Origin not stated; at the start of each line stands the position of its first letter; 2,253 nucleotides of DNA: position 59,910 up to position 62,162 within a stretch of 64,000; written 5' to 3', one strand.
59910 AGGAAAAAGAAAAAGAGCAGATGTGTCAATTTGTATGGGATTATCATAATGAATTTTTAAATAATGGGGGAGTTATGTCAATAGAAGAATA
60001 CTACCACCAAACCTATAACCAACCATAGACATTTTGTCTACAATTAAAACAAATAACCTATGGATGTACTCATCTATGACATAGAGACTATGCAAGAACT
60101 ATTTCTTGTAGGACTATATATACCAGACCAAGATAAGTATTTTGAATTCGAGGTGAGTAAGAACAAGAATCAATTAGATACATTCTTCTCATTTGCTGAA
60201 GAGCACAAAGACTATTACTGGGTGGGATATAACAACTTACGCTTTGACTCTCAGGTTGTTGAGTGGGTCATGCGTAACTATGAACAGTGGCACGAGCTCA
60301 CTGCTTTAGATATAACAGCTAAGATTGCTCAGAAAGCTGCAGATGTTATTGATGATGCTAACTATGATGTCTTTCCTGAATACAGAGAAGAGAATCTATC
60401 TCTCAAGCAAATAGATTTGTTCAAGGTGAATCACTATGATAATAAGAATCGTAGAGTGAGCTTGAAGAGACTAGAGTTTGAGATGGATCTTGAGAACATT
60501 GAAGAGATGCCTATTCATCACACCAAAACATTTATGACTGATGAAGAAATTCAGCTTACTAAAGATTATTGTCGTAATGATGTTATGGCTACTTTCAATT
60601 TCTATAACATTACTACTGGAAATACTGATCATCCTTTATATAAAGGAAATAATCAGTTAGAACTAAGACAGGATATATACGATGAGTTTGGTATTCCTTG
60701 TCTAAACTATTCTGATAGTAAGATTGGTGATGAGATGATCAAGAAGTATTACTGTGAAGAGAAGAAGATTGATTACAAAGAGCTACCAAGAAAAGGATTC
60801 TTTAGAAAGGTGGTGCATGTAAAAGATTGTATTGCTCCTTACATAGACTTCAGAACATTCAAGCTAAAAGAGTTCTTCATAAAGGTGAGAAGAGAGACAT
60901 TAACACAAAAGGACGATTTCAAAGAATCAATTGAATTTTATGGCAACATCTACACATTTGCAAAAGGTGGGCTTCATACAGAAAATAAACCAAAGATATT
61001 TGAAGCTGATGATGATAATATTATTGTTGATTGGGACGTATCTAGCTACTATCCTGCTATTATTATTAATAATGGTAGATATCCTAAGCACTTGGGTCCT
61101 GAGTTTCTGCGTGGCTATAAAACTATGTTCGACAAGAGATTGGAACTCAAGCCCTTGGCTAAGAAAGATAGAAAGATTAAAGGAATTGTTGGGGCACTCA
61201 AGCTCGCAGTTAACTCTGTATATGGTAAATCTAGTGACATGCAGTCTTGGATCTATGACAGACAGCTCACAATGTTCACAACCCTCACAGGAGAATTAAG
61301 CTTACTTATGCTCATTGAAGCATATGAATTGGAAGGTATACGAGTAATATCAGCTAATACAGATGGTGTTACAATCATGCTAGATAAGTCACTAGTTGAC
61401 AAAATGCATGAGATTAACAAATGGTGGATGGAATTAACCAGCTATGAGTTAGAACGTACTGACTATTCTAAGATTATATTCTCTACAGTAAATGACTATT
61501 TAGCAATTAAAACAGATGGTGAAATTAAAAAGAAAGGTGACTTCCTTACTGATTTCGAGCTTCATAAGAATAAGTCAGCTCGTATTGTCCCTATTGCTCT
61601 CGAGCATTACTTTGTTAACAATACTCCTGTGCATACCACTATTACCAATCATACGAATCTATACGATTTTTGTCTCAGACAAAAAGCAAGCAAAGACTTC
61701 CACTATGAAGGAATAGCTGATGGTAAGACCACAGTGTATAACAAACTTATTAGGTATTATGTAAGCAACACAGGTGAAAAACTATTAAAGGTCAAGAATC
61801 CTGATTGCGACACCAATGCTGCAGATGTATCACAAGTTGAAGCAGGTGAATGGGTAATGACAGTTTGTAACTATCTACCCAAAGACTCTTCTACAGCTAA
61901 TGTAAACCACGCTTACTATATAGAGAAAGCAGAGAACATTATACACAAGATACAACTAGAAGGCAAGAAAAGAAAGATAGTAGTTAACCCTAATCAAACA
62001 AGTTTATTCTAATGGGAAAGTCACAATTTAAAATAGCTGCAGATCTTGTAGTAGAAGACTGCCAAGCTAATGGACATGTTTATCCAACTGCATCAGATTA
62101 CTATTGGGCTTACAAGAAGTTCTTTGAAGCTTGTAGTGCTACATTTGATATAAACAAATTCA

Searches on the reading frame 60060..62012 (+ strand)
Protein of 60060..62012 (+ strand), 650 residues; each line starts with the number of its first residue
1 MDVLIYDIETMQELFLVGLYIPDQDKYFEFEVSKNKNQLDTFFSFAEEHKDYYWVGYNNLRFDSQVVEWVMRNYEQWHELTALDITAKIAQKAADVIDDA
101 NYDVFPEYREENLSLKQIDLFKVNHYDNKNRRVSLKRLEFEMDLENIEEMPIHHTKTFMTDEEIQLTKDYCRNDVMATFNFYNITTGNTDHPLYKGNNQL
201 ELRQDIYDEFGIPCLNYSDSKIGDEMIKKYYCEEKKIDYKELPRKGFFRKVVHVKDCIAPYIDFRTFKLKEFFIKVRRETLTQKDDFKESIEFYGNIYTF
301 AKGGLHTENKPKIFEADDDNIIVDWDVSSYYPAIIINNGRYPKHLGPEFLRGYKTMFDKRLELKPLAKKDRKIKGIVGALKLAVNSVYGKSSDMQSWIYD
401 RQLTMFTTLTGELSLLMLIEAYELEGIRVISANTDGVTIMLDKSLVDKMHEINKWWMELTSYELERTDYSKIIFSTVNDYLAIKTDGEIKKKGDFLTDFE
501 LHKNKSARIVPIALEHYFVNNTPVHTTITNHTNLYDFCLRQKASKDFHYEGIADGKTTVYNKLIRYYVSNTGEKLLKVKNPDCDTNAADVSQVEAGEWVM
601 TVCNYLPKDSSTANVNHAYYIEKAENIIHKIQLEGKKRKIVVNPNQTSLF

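Call 30: search_protein_families(library=phrogs, proteins=[window:60060-62012:+], max_evalue=0.00001)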
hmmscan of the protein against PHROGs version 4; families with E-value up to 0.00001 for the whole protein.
window:60060-62012:+ (650 aa): 3 families
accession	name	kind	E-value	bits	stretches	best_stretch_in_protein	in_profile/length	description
phrog_1252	-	DNA, RNA and nucleotide metabolism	9.7e-141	471.5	1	2-639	53-659/663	DNA polymerase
phrog_18505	-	DNA, RNA and nucleotide metabolism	2.4e-42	146.4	1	347-570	9-238/349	DNA polymerase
phrog_15833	-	DNA, RNA and nucleotide metabolism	6.4e-14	53.1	1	490-583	7-106/192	DNA polymerase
